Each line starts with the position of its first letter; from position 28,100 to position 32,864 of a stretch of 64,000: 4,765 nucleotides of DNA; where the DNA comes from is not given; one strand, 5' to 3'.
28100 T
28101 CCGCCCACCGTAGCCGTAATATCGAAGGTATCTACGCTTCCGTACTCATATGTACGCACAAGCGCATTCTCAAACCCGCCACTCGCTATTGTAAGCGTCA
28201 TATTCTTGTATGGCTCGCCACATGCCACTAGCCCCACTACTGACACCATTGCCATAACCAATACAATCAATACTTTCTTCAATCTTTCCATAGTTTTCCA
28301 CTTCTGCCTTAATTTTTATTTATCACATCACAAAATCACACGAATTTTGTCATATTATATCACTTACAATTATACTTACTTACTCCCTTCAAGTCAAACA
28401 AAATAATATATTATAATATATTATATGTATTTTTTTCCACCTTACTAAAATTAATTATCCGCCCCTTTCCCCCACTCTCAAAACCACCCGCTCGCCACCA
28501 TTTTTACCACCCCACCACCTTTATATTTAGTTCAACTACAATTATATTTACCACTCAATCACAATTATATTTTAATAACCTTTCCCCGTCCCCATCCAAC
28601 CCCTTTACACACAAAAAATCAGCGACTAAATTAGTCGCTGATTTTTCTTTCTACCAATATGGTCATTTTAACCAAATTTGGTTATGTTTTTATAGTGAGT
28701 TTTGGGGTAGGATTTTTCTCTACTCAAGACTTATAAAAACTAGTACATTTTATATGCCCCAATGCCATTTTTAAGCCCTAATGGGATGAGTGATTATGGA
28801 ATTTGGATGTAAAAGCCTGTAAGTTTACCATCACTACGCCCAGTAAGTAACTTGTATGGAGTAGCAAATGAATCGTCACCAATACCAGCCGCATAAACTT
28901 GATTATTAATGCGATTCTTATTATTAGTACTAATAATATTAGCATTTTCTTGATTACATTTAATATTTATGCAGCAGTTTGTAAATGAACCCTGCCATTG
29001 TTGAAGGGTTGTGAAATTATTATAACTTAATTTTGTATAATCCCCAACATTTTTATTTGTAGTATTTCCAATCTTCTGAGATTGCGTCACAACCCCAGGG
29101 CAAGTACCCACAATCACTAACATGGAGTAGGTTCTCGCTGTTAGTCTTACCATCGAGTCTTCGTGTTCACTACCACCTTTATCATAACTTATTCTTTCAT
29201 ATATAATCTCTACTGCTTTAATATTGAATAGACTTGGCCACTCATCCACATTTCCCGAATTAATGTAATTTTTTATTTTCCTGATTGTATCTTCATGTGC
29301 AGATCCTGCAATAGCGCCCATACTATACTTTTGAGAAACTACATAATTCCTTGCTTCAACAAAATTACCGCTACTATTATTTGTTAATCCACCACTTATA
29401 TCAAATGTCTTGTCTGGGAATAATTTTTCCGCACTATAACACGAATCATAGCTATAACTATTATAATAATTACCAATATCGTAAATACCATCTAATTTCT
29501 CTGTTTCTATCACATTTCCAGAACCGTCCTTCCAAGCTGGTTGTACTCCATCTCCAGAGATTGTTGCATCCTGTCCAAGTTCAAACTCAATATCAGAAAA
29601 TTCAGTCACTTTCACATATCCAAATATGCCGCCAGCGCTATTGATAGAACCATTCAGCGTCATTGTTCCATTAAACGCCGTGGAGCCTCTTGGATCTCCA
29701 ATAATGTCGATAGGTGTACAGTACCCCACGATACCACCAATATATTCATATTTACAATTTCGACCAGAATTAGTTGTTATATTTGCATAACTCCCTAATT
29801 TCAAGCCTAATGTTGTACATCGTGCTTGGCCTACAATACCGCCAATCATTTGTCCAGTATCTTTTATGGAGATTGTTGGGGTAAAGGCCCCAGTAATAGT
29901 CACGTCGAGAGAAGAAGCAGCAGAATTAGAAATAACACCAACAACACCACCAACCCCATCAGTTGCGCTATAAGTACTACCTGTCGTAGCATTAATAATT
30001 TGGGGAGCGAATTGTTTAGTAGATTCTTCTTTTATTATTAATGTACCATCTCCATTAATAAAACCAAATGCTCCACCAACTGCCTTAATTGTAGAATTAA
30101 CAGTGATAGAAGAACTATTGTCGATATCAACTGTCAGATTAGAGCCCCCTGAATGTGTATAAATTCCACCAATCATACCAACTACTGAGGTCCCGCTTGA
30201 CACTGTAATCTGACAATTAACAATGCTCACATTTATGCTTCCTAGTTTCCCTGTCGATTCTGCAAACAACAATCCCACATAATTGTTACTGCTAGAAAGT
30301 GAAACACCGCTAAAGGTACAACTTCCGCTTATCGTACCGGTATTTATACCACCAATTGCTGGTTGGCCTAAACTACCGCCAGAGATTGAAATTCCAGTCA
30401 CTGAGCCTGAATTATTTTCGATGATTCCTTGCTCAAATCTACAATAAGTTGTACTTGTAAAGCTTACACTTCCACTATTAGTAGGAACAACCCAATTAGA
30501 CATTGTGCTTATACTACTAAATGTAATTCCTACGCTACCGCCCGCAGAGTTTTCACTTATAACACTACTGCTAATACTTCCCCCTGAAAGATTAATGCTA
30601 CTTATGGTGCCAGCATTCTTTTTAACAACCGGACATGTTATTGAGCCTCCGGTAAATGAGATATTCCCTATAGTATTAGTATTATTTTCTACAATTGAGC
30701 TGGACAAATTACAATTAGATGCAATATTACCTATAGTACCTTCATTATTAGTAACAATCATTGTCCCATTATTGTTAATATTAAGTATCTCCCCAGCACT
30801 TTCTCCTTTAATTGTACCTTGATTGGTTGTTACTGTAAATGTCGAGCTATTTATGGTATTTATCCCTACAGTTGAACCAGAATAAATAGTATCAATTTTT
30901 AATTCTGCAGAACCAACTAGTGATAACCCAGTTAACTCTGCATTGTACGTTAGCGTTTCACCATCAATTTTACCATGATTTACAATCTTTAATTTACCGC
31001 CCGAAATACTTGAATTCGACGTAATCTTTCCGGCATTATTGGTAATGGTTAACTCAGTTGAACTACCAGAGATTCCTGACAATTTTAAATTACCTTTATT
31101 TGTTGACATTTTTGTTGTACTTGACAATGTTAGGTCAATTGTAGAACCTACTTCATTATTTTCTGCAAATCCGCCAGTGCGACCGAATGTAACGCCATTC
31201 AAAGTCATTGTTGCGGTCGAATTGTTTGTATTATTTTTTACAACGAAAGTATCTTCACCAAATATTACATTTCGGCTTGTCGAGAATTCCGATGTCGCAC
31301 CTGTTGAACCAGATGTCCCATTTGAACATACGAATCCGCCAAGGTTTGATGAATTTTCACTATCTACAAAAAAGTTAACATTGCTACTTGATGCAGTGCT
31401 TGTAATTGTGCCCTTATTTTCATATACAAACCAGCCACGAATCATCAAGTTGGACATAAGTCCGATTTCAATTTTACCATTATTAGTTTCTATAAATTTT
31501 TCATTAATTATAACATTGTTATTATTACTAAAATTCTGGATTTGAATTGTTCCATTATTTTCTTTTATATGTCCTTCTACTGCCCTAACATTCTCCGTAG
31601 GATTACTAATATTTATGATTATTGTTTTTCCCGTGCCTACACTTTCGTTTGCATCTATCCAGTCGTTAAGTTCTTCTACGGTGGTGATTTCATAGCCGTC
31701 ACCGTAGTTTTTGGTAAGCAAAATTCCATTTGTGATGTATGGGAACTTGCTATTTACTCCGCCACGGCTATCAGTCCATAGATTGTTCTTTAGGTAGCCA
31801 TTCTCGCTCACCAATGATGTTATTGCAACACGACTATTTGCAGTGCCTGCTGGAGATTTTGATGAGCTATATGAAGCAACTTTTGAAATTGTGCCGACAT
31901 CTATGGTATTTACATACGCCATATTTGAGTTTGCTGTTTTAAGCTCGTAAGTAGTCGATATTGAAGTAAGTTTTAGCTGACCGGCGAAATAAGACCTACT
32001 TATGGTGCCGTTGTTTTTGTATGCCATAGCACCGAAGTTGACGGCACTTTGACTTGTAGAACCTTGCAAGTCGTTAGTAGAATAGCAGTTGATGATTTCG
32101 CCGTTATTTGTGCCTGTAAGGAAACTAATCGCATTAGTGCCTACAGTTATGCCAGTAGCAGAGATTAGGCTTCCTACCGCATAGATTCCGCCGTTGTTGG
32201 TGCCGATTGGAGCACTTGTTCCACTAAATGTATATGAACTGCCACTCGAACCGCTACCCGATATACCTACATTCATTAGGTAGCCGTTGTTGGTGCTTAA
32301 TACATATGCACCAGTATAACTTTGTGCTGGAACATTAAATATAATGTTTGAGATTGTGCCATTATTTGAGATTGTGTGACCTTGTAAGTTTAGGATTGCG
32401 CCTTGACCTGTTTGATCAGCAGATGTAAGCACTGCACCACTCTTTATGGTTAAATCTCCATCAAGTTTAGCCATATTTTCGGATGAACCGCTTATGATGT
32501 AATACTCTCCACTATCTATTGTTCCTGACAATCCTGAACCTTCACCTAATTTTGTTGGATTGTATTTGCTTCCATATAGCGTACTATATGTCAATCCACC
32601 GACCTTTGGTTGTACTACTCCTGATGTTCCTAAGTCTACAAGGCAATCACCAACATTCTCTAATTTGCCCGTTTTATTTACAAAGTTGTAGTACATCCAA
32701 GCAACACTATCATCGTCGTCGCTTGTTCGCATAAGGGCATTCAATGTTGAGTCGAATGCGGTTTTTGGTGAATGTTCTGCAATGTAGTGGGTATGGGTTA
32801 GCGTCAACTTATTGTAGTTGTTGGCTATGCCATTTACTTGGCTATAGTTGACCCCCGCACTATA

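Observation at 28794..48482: Giant ORF 2: 6,562-aa lipoprotein combining GLUG modules with a second solenoid type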

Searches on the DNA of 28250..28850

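Call 99: search_rna_families(source=window, start=28250, end=28850, threshold=evalue, max_evalue=1)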
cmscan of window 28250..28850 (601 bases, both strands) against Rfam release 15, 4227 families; matches with E-value up to 1: 7.
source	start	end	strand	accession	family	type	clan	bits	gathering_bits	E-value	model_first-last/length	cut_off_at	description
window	28614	28697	-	RF01480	rli52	Cis-reg;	-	26.5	70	0.09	1-95/95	no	Listeria sRNA rli52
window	28611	28681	-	RF02074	STnc240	Gene; sRNA;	-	26.1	55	0.13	1-77/77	no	Enterobacterial sRNA STnc240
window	28607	28717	-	RF00125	IS128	Gene; sRNA;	-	25.1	80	0.0057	86-204/209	no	IS128 RNA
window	28613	28647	-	RF03664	MIR6288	Gene; miRNA;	-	22.2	74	0.08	1-92/92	no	MIR6288 microRNA precursor family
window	28571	28651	+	RF02059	STnc50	Gene; sRNA;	-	20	55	0.99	1-84/84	no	Salmonella enterica sRNA STnc40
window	28606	28676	-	RF01832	ROSE_2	Cis-reg; thermoregulator;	-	18.1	65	0.44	1-73/73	no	Repression of heat shock gene expression (ROSE) element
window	28615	28704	-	RF01196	snoZ30a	Gene; snRNA; snoRNA; CD-box;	-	17.2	80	0.38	1-92/92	no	Small nucleolar RNA Z30a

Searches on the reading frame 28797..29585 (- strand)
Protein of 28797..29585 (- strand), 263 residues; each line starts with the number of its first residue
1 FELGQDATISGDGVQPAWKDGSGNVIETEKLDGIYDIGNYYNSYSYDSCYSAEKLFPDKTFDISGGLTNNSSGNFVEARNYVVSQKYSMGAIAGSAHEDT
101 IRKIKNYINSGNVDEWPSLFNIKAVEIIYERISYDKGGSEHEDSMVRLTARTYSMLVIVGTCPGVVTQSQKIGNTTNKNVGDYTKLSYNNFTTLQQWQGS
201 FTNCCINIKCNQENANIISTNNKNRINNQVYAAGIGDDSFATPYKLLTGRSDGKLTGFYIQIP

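Call 60: search_protein_families(library=pfam, proteins=[window:28797-29585:-], max_evalue=10)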
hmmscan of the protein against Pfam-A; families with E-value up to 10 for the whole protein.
window:28797-29585:- (263 aa): 1 family
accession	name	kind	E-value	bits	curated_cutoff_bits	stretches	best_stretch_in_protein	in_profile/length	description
PF21385.2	ACCA_BT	-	0.092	13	27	1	93-135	14-56/120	Acetyl-CoA carboxylase, BT domain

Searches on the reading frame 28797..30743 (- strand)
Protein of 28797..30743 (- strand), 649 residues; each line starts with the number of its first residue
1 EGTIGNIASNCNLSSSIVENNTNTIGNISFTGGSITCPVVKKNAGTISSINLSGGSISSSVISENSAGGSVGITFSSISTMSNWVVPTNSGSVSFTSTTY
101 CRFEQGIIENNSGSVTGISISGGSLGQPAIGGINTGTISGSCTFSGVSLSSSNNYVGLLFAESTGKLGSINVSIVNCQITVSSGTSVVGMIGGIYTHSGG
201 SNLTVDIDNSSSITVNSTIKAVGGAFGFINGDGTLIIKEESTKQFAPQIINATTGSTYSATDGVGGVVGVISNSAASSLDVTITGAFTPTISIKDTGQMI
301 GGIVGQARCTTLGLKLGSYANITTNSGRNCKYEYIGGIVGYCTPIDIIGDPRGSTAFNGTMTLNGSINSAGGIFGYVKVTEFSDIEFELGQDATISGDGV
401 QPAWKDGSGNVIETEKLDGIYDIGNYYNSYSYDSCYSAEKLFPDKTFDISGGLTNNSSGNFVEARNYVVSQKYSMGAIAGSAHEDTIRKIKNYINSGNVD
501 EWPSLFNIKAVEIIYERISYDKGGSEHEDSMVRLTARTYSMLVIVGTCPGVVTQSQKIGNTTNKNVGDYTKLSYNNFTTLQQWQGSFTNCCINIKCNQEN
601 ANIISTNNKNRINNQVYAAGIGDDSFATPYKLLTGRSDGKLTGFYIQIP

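Call 7: search_protein_families(library=pfam, proteins=[window:28797-30743:-], max_evalue=10)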
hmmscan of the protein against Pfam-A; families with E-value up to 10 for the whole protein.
window:28797-30743:- (649 aa): 0 families

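Call 17: search_protein_families(library=ncbifam, proteins=[window:28797-30743:-], max_evalue=1)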
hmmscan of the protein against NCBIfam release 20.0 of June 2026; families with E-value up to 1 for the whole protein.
window:28797-30743:- (649 aa): 2 families
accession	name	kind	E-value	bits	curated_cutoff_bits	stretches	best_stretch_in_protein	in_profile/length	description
TIGR02681.1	phage_pRha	subfamily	0.19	11.8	45.95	1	464-515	8-58/108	phage regulatory protein, Rha family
NF047992.1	RP165FamHumup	equivalog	0.29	11.2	130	0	9-36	15-43/64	RP165 family protein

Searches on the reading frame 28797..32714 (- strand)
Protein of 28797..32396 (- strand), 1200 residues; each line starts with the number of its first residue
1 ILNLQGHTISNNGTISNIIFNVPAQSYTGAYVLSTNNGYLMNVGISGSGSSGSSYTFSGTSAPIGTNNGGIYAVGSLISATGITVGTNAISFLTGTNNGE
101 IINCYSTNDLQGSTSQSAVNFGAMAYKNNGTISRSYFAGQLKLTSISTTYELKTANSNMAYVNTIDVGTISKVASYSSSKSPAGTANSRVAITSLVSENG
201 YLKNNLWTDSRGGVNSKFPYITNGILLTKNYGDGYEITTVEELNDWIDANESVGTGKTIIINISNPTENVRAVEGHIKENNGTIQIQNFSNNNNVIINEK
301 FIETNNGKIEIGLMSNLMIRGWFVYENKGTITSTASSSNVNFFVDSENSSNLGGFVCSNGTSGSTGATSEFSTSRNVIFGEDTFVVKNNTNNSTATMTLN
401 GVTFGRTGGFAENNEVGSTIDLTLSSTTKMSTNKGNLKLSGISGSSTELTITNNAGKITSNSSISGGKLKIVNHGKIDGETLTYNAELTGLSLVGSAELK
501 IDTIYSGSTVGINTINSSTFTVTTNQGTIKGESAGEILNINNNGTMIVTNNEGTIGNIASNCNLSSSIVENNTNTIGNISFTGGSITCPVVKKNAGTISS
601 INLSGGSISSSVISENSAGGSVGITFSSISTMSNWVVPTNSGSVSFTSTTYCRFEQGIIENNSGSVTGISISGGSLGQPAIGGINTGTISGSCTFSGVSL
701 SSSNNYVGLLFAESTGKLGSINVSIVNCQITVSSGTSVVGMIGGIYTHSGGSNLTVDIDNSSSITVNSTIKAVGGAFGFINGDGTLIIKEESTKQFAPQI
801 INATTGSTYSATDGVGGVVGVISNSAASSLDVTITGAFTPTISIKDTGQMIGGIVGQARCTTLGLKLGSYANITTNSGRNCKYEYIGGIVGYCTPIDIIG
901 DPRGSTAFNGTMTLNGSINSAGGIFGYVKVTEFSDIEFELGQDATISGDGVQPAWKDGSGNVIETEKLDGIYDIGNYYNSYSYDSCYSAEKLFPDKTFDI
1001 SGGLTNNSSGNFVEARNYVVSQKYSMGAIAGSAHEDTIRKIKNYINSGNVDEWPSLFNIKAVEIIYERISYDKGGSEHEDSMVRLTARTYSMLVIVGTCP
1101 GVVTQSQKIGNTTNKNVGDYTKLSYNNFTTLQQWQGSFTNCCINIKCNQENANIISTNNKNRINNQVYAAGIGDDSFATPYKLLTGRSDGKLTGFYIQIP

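Call 9: find_homologous_proteins(query=window:29490-32714:-)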
Query window:29490-32714:-: 8000 candidates shared short words with the query, none scored E <= 0.001.

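Call 24: search_solved_structures(query=window:29490-32396:-, max_evalue=10)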
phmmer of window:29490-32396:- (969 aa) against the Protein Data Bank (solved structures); distinct sequences matched with E-value up to 10: 1.
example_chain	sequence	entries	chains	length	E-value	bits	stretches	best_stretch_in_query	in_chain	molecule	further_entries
4ei0_A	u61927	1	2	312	0.31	12.3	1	54-139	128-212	uncharacterized hypothetical protein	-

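Call 30: search_protein_representatives(protein=window:28797-32396:-)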
Query: 1200 residues. Proteins with E-value up to 0.001 (for the whole library): 2; up to 1e-10: 1; up to 1e-30: 1. The best 2 are listed.
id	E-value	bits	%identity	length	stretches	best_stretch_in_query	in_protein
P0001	0.0e+00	2539.9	100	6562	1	1-1200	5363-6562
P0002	3.2e-07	45.0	40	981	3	678-895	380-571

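Call 43: find_related_loci(query=window:28797-32396:-, collection=metagenome_contigs, flank=10000)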
Query window:28797-32396:- (1200 aa) in metagenome_contigs; peptide patterns used: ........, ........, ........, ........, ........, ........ (x = any residue, [..] = any of these).
112 stretches matched a pattern, but none encodes a relative of the query by tblastn (E <= 1e-3).

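Call 72: search_solved_structures(query=P0002, max_evalue=1)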
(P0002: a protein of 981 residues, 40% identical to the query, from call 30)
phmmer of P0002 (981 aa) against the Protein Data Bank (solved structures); distinct sequences matched with E-value up to 1: 6.
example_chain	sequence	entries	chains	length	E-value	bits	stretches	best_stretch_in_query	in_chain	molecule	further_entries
7o0y_A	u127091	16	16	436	0.027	15.6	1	805-870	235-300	Probable ABC transporter binding protein NosD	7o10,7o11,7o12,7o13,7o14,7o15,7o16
5lc5_Y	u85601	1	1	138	0.21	12.6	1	491-543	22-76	NADH dehydrogenase [ubiquinone] 1 alpha subcomplex subunit 11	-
5ldx_Y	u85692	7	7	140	0.22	12.6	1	491-543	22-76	NADH dehydrogenase [ubiquinone] 1 alpha subcomplex subunit 11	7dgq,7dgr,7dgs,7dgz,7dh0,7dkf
5ldw_Y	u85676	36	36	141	0.22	12.5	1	491-543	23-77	NADH dehydrogenase [ubiquinone] 1 alpha subcomplex subunit 11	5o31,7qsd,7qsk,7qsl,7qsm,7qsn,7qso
9smf_Y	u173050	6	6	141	0.22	12.5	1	491-543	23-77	NADH dehydrogenase [ubiquinone] 1 alpha subcomplex subunit 11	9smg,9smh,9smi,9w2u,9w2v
2f5t_X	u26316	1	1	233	0.68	10.9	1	611-662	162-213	archaeal transcriptional regulator TrmB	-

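Call 92: search_protein_families(library=pfam, proteins=[P0002], max_evalue=1)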
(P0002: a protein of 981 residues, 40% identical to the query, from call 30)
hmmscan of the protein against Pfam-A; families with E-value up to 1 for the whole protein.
P0002 (981 aa): 4 families
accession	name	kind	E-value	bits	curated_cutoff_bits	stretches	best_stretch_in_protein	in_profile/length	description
PF07495.19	Y_Y_Y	-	0.0072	16.7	26.6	1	287-335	11-58/65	Y_Y_Y domain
PF00801.26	PKD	-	0.01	16.2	23.5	1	289-327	34-70/80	PKD domain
PF20191.3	DUF6554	-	0.012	16.5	27.5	0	576-636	9-67/102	Family of unknown function (DUF6554)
PF10858.15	DUF2659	-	0.083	13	27.7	1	189-248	13-70/216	Protein of unknown function (DUF2659)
